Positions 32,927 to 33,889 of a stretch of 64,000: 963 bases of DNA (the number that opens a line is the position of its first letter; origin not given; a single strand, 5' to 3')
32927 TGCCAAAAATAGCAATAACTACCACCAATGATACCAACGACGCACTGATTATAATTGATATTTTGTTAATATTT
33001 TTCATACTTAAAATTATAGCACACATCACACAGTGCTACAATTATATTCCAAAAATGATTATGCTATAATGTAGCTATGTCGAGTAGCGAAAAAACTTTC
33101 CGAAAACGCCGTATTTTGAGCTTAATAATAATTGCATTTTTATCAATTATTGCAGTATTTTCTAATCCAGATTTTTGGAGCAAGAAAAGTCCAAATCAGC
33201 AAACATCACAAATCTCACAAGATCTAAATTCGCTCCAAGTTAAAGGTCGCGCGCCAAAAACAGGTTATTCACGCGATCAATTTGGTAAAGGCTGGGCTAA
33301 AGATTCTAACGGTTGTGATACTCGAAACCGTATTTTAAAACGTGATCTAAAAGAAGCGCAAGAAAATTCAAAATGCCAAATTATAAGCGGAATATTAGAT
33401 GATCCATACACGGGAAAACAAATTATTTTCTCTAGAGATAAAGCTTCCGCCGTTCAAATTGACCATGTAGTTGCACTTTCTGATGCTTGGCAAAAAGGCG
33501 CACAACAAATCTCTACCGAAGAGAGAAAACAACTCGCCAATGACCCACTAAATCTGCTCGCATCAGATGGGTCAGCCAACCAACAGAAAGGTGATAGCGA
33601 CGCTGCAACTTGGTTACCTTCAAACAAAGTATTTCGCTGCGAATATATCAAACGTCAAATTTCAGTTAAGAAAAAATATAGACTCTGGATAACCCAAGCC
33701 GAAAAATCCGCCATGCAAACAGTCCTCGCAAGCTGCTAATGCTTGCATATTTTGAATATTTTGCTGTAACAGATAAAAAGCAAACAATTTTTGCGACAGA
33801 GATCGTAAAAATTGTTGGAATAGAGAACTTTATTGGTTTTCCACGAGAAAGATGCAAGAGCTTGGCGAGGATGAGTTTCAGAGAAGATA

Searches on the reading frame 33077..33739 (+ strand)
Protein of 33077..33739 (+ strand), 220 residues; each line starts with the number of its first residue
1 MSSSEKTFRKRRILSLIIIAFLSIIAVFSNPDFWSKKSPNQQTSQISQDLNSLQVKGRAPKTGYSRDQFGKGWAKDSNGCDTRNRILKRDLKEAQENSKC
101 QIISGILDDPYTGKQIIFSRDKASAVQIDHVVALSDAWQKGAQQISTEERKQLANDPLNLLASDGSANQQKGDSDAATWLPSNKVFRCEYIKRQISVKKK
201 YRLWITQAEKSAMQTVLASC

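Call 6: search_protein_families(library=pfam, proteins=[window:33077-33739:+], max_evalue=0.1)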
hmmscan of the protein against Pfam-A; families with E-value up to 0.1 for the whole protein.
window:33077-33739:+ (220 aa): 4 families
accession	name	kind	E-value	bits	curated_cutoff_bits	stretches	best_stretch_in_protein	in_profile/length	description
PF07510.16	GmrSD_C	-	3.6e-21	76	23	1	83-214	3-136/138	GmrSD restriction endonucleases, C-terminal domain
PF13395.12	HNH_4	-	0.0021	18.4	22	1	109-135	1-27/54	HNH endonuclease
PF04530.17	Viral_Beta_CD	-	0.052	14.3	23.4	0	16-56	54-96/123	Viral Beta C/D like family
PF22439.1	TAdV_Fibre-like_head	-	0.096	13.2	26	0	12-44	20-52/135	Turkey Adenovirus 3 Fibre protein-like, head domain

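Call 8: find_encoding_contigs(protein=window:33077-33739:+, flank=3000, max_places=10)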
Protein window:33077-33739:+ (220 aa): 1 contig read that carries it; 1 place shown.
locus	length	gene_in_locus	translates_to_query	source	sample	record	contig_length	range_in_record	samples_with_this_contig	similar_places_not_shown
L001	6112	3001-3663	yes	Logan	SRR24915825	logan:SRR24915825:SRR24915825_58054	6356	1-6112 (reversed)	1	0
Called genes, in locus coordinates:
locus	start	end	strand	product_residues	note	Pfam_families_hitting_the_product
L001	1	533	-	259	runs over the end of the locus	?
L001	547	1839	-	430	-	PF13401:AAA_22 (faint), PF03796:DnaB_C, PF06745:ATPase, PF13481:AAA_25, PF23442:DUF7125, PF13479:AAA_24 (faint), PF13541:ChlI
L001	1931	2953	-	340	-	PF10046:BLOC1_2 (faint)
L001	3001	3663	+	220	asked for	PF07510:GmrSD_C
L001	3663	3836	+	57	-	-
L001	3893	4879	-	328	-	PF01351:RNase_HII, PF02021:UPF0102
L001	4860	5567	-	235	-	PF08713:DNA_alkylation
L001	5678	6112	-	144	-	?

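Call 9: find_related_loci(query=window:33077-33736:+, collection=genome_contigs, flank=4000)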
Query window:33077-33736:+ (220 aa) in genome_contigs; peptide patterns used: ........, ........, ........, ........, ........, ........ (x = any residue, [..] = any of these).
600 stretches matched a pattern (row limit reached: there are more); 594 encode a relative of the query (tblastn E <= 1e-3); the best 80 are kept; 80 distinct loci.
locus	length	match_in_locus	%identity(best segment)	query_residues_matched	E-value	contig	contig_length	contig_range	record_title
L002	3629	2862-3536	68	1-220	4e-98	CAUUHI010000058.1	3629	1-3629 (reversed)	MAG TPA_asm: uncultured Candidatus Saccharimonas sp. isolate ERR10228885_bin.30_MetaWRAP_v1.3_MAG genome assembly, conti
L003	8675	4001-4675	68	1-220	2e-96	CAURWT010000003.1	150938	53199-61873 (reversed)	MAG TPA_asm: uncultured Candidatus Saccharimonas sp. isolate ERR9969181_bin.14_MetaWRAP_v1.3_MAG genome assembly, contig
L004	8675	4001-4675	67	1-220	6e-95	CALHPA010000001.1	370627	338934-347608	MAG TPA_asm: uncultured bacterium isolate ERR589661_bin.16_CONCOCT_v1.1_MAG genome assembly, contig: ERZ773081.1, whole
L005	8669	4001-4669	61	1-220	8e-92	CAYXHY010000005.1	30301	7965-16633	MAG TPA_asm: uncultured Candidatus Saccharibacteria bacterium isolate SRP263991_co7_176 genome assembly, contig: NODE_20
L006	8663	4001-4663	59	5-220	2e-86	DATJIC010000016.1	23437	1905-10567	MAG TPA_asm: Verrucomicrobiia bacterium isolate SMAG_U15528 k141_8754903, whole genome shotgun sequence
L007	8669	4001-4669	58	2-220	5e-83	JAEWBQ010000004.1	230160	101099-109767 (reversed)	MAG: Candidatus Parcubacteria bacterium isolate OH_PBB_257 k127_678179, whole genome shotgun sequence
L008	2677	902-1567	58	8-220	3e-83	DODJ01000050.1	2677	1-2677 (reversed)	MAG TPA_asm: Candidatus Saccharibacteria bacterium isolate UBA8109 contig_217017, whole genome shotgun sequence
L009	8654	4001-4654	58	9-220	4e-81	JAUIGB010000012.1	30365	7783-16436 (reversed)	MAG: bacterium isolate Co_bin.129 NODE_9012_length_30365_cov_1.177227, whole genome shotgun sequence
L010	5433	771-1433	56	6-220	2e-79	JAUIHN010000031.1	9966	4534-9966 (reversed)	MAG: bacterium isolate Co_bin.21 NODE_37884_length_9966_cov_0.826608, whole genome shotgun sequence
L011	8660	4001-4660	57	10-220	4e-79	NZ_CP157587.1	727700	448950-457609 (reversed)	Candidatus Nanosynbacter sp. TM7-008 chromosome, complete genome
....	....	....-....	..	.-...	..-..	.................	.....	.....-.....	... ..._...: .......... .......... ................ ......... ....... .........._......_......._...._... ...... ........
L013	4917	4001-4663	56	8-220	8e-79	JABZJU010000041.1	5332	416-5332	MAG: Candidatus Nanosynbacter sp. isolate JCVI_6_bin.3 NODE_41_length_5332_cov_4.172027, whole genome shotgun sequence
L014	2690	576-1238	56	8-220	3e-80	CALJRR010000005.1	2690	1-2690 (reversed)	MAG TPA_asm: uncultured Candidatus Saccharibacteria bacterium isolate ERR1474568_bin.110_CONCOCT_v1.1_MAG genome assembl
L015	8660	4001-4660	57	10-220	1e-78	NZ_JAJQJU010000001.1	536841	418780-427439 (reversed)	Candidatus Nanosynbacter sp. TM7-087 c_000000000001, whole genome shotgun sequence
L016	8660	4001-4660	56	10-220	2e-78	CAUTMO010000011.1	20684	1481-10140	MAG TPA_asm: uncultured Candidatus Saccharibacteria bacterium isolate ERR10228881_bin.11_MetaWRAP_v1.3_MAG genome assemb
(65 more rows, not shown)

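Call 12: find_homologous_proteins(query=window:33077-33736:+, max_evalue=1e-20)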
Query window:33077-33736:+ (220 aa): 8000 proteins with E <= 1e-20 among 8000 candidates; the best 120 are listed.
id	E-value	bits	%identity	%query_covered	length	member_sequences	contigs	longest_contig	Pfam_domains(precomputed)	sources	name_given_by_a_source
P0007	2.9e-135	466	97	100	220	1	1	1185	PF07510.17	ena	-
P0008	3.2e-135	466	96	100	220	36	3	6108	PF07510.17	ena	-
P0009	1.4e-128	444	90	100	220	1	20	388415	PF07510.17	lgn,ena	-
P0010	1.3e-124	431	89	100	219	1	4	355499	PF07510.17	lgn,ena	-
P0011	3.3e-122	424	87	100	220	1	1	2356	PF07510.17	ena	-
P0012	6.6e-122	423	86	100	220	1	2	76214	PF07510.17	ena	-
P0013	7.3e-122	423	87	100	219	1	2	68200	PF07510.17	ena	-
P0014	5.4e-120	416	86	100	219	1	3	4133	PF07510.17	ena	-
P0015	8.3e-116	403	82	100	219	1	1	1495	PF07510.17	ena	-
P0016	7.0e-95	334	69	100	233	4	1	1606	PF07510.17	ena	-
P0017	1.0e-94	334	68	100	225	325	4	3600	PF07510.17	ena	-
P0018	1.0e-94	334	69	100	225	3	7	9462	PF07510.17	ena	-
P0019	2.5e-94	333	68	100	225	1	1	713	PF07510.17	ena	-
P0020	3.2e-94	332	70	100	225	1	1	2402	PF07510.17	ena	-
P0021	3.5e-94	332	68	100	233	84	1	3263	PF07510.17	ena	-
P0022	4.0e-94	332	69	100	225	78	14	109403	PF07510.17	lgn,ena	-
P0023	4.7e-94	332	69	100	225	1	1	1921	PF07510.17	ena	-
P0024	1.8e-93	330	68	100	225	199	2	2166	PF07510.17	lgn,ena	-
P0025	6.3e-93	328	68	100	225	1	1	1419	PF07510.17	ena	-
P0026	6.6e-93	328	68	100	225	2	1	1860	PF07510.17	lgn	-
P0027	3.3e-92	326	67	100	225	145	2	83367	PF07510.17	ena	-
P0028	6.4e-92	325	66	100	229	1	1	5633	PF07510.17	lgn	-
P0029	1.4e-91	324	66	100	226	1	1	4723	PF07510.17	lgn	-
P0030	1.5e-91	324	66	100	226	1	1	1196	PF07510.17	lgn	-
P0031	6.0e-91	322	62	100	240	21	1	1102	PF07510.17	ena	-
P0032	6.2e-88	312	64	100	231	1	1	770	PF07510.17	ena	-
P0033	1.0e-87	311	65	100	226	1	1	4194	PF07510.17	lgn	-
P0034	1.7e-87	310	63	100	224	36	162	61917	PF07510.17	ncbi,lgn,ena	-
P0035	2.0e-87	310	64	98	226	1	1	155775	PF07510.17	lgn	-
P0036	2.1e-87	310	67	98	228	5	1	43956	PF07510.17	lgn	-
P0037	7.5e-87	308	64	98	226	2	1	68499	PF07510.17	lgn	-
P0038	1.4e-85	304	63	100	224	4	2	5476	PF07510.17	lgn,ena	-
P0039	1.0e-84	301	62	100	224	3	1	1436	PF07510.17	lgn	-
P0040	1.7e-84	301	61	100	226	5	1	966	PF07510.17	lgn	-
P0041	3.2e-84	300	64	98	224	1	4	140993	PF07510.17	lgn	-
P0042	1.1e-83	298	78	78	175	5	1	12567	PF07510.17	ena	-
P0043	3.9e-83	296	61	100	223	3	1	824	PF07510.17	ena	-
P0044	6.2e-83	295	70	88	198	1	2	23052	PF07510.17,PF13395.13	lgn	-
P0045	1.5e-81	291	75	78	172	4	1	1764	PF07510.17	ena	-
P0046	2.1e-81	290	62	97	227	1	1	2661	PF07510.17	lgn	-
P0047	5.3e-81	289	63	93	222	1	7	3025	PF07510.17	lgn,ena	-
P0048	1.4e-80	288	63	93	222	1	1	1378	PF07510.17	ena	-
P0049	1.5e-80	288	63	93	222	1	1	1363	PF07510.17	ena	-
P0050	1.9e-80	287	62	93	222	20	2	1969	PF07510.17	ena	-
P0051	8.7e-80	285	61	97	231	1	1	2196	PF07510.17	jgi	jgi:hypothetical protein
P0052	1.1e-79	285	63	97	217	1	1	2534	PF07510.17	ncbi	-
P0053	2.8e-79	283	60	97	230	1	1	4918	PF07510.17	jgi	jgi:hypothetical protein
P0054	4.3e-79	283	61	98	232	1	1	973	PF07510.17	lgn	-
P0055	4.9e-79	283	61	98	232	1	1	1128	PF07510.17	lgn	-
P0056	5.7e-79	282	58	100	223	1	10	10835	PF07510.17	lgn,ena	-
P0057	7.5e-79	282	76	75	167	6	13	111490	PF07510.17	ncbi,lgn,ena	-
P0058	1.4e-78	281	64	88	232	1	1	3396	PF07510.17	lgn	-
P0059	1.6e-78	281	63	95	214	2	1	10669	PF07510.17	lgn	-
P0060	1.7e-78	281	58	100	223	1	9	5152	PF07510.17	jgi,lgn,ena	jgi:hypothetical protein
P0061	2.1e-78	281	59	98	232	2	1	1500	PF07510.17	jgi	-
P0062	4.3e-78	280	58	100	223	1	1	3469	PF07510.17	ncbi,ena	-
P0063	4.4e-78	280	60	98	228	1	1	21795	PF07510.17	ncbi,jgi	jgi:hypothetical protein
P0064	5.9e-78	279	59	97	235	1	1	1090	PF07510.17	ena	-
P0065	8.9e-78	279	58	98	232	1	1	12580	PF07510.17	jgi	jgi:hypothetical protein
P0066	9.5e-78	278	60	98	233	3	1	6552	PF07510.17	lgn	-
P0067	1.0e-77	278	59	95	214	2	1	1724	PF07510.17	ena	-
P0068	1.1e-77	278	59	98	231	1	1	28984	PF07510.17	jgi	jgi:hypothetical protein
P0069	1.1e-77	278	59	98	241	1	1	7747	PF07510.17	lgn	-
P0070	1.2e-77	278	63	88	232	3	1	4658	PF07510.17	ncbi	-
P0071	1.3e-77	278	59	96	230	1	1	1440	PF07510.17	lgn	-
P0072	1.5e-77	278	60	97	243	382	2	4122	PF07510.17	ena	-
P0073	1.6e-77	278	59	95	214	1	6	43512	PF07510.17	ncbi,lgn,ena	-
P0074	2.2e-77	277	57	98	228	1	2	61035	PF07510.17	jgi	jgi:hypothetical protein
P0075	2.6e-77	277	68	78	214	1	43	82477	PF07510.17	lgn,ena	-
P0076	5.4e-77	276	65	82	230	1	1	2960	PF07510.17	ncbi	-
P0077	5.5e-77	276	62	95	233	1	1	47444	PF07510.17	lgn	-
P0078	6.1e-77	276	60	95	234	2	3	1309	PF07510.17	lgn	-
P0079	6.3e-77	276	57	98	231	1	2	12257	PF07510.17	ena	-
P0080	7.3e-77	276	62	95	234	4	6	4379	PF07510.17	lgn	-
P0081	2.0e-76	274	57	98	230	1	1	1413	PF07510.17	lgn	-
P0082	2.6e-76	274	60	98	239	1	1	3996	PF07510.17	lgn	-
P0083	3.7e-76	273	63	88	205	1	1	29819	PF07510.17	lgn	-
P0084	4.0e-76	273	59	98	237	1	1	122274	PF07510.17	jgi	jgi:uncharacterized protein DUF1524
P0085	4.1e-76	273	57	98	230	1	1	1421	PF07510.17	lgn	-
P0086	6.2e-76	273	64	87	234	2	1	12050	PF07510.17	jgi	jgi:hypothetical protein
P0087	6.7e-76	272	63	89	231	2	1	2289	PF07510.17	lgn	-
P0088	7.2e-76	272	60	98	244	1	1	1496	PF07510.17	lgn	-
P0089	7.8e-76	272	60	97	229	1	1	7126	PF07510.17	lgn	-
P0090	9.0e-76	272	58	98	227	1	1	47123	PF07510.17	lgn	-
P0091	1.3e-75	272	58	98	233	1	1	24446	PF07510.17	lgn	-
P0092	1.9e-75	271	71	78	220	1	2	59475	PF07510.17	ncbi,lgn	-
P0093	1.9e-75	271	58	98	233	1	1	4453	PF07510.17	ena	-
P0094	2.6e-75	271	63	95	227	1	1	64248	PF07510.17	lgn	-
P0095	2.8e-75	270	60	95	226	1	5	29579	PF07510.17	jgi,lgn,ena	jgi:hypothetical protein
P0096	3.0e-75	270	57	98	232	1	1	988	PF07510.17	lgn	-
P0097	3.2e-75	270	62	88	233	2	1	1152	PF07510.17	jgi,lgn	jgi:hypothetical protein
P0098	3.4e-75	270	58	98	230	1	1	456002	PF07510.17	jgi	jgi:hypothetical protein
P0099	4.6e-75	270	66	84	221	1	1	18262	PF07510.17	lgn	-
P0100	5.0e-75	270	57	98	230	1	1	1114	PF07510.17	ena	-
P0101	5.7e-75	269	59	95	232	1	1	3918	PF07510.17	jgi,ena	-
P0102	7.4e-75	269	58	98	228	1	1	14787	PF07510.17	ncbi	ncbi:MAG TPA: HNH endonuclease family protein [Candidatus Saccharimonadales bacterium]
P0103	8.2e-75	269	72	78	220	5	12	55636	PF07510.17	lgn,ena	-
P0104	8.2e-75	269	61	97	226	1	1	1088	PF07510.17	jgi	jgi:hypothetical protein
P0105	9.2e-75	269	58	98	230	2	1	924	PF07510.17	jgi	jgi:hypothetical protein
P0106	1.1e-74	268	57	96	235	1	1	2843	PF07510.17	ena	-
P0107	1.2e-74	268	57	98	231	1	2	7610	PF07510.17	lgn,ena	-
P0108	1.2e-74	268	57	98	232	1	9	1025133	PF07510.17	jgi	jgi:hypothetical protein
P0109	1.8e-74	268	60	97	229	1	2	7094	PF07510.17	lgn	-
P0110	2.1e-74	268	67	78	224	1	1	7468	PF07510.17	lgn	-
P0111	2.2e-74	267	59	100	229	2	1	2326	PF07510.17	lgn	-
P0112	2.3e-74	267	59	97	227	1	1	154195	PF07510.17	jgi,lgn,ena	-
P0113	2.3e-74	267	59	97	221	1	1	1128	PF07510.17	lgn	-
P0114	2.6e-74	267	58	96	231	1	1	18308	PF07510.17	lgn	-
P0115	2.9e-74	267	57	97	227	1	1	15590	PF07510.17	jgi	jgi:hypothetical protein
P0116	3.0e-74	267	56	98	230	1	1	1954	PF07510.17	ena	-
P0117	4.3e-74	267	57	98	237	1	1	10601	PF07510.17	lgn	-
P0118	5.1e-74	266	58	96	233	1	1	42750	PF07510.17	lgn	-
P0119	7.7e-74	266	58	97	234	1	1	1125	PF07510.17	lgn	-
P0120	8.2e-74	266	57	98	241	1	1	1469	PF07510.17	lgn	-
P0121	9.0e-74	265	59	98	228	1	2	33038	PF07510.17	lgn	-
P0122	1.1e-73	265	57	97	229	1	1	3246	PF07510.17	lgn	-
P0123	1.1e-73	265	57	97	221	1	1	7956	PF07510.17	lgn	-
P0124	1.2e-73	265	60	96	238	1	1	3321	PF07510.17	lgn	-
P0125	1.3e-73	265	58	96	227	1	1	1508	PF07510.17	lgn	-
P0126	1.4e-73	265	59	95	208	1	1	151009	PF07510.17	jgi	jgi:hypothetical protein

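Call 16: find_encoding_contigs(protein=P0009, flank=3000, max_places=4)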
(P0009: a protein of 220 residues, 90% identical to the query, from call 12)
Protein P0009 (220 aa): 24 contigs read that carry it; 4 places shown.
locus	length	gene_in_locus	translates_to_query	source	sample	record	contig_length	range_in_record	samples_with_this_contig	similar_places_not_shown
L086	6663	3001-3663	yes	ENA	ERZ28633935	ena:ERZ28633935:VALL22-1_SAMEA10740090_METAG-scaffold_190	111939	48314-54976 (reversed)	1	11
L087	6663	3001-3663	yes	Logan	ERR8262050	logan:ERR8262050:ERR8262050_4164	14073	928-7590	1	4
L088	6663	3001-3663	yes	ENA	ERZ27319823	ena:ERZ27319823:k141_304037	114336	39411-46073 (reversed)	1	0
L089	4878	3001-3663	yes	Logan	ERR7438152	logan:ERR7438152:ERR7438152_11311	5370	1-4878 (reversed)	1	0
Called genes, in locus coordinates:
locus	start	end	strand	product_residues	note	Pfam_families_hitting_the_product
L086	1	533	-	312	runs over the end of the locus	-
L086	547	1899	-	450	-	PF18073:Zn_ribbon_LapB, PF13401:AAA_22 (faint), PF13481:AAA_25, PF03796:DnaB_C, PF06745:ATPase, PF23442:DUF7125, PF13479:AAA_24 (faint), PF13541:ChlI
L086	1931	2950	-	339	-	-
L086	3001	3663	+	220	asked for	PF07510:GmrSD_C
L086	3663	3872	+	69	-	-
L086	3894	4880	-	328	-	PF01351:RNase_HII, PF02021:UPF0102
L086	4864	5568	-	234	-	PF08713:DNA_alkylation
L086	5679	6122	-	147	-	PF01245:Ribosomal_L19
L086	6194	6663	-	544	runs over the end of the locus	PF00437:T2SSE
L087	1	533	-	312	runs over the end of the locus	-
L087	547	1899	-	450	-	PF18073:Zn_ribbon_LapB, PF13401:AAA_22 (faint), PF13481:AAA_25, PF03796:DnaB_C, PF06745:ATPase, PF23442:DUF7125, PF13479:AAA_24 (faint), PF13541:ChlI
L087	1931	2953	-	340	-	PF10046:BLOC1_2 (faint)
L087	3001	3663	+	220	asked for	PF07510:GmrSD_C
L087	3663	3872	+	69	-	-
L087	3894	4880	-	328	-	PF01351:RNase_HII, PF02021:UPF0102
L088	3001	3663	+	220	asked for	PF07510:GmrSD_C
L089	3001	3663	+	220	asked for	PF07510:GmrSD_C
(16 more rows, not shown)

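Call 17: find_encoding_contigs(protein=P0012, flank=3000, max_places=3)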
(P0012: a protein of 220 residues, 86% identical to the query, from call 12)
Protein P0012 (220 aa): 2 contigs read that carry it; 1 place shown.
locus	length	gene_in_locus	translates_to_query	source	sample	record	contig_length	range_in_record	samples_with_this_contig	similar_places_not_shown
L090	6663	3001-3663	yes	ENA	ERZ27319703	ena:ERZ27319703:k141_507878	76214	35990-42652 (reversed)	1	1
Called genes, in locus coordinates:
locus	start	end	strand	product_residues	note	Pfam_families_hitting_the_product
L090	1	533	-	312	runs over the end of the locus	-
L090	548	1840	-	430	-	PF03796:DnaB_C, PF06745:ATPase, PF13481:AAA_25, PF23442:DUF7125, PF13401:AAA_22 (faint), PF13479:AAA_24 (weak), PF13541:ChlI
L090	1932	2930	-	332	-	-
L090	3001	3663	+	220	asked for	PF07510:GmrSD_C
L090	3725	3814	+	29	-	-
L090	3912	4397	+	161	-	-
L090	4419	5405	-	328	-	PF01351:RNase_HII, PF02021:UPF0102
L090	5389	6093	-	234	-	PF08713:DNA_alkylation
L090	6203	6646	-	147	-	PF01245:Ribosomal_L19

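Call 18: find_encoding_contigs(protein=P0013, flank=3000, max_places=3)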
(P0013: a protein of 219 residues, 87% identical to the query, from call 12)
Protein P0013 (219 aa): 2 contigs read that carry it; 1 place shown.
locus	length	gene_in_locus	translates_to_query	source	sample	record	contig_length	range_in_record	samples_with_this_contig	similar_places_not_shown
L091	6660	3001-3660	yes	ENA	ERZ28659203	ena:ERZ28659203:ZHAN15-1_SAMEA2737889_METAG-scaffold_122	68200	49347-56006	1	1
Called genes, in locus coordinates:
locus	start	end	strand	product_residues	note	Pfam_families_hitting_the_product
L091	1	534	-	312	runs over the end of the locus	-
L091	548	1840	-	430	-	PF03796:DnaB_C, PF06745:ATPase, PF13481:AAA_25, PF23442:DUF7125 (weak), PF13401:AAA_22 (faint), PF13541:ChlI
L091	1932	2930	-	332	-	-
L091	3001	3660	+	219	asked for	PF07510:GmrSD_C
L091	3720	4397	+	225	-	-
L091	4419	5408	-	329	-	PF01351:RNase_HII, PF02021:UPF0102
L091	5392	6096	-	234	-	PF08713:DNA_alkylation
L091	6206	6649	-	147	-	PF01245:Ribosomal_L19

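Call 19: find_encoding_contigs(protein=P0014, flank=3000, max_places=3)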
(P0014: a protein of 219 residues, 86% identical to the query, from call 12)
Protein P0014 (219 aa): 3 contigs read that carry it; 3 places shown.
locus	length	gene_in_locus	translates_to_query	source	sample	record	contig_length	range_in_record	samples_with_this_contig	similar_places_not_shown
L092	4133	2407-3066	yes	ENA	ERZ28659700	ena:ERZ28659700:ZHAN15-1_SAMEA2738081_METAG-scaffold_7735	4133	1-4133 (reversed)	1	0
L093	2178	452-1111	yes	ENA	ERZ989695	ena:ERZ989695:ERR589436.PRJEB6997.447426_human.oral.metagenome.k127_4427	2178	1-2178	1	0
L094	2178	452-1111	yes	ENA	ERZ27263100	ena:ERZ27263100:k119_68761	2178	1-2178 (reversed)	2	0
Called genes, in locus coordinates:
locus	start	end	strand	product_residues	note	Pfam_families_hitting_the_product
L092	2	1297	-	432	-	?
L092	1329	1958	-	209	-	-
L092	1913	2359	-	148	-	-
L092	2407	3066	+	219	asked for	PF07510:GmrSD_C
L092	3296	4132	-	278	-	?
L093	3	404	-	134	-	?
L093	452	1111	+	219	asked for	PF07510:GmrSD_C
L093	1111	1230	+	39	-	-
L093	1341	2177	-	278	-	?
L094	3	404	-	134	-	?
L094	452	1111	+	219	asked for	PF07510:GmrSD_C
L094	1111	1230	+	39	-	-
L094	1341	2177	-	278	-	?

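Call 22: find_homologous_proteins(query=L091:3720-4394:+, max_evalue=1)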
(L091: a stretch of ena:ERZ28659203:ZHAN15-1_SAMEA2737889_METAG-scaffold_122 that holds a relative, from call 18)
Query L091:3720-4394:+ (225 aa): 5 proteins with E <= 1 among 265 candidates.
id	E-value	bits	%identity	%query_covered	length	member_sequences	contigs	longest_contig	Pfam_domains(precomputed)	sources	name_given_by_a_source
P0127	2.7e-144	496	100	100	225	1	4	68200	-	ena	-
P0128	1.1e-85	304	67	99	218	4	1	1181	-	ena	-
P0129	1.2e-85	304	67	99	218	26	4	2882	-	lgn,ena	-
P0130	1.0e-84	301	66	98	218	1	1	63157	-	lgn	-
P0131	5.2e-44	168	72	51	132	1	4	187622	-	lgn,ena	-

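Call 23: search_protein_families(library=pfam, proteins=[L091:3720-4394:+, L090:3912-4394:+], max_evalue=10)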
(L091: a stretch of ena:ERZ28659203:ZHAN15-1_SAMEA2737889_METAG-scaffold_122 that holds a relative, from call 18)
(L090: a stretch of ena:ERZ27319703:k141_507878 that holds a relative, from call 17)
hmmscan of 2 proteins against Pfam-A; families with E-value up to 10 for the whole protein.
L091:3720-4394:+ (225 aa): 0 families

L090:3912-4394:+ (161 aa): 3 families
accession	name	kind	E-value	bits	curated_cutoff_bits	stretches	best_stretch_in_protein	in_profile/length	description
PF16342.10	DUF4972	-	0.0054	17.1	28.8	2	72-94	46-68/128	Domain of unknown function (DUF4972)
PF06350.17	HSL_N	-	0.012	15.1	25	1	19-107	84-173/306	Hormone-sensitive lipase (HSL) N-terminus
PF22928.2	INTS1_R4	-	0.18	12.2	27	1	68-102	3-37/102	Integrator complex subunit 1, R4 domain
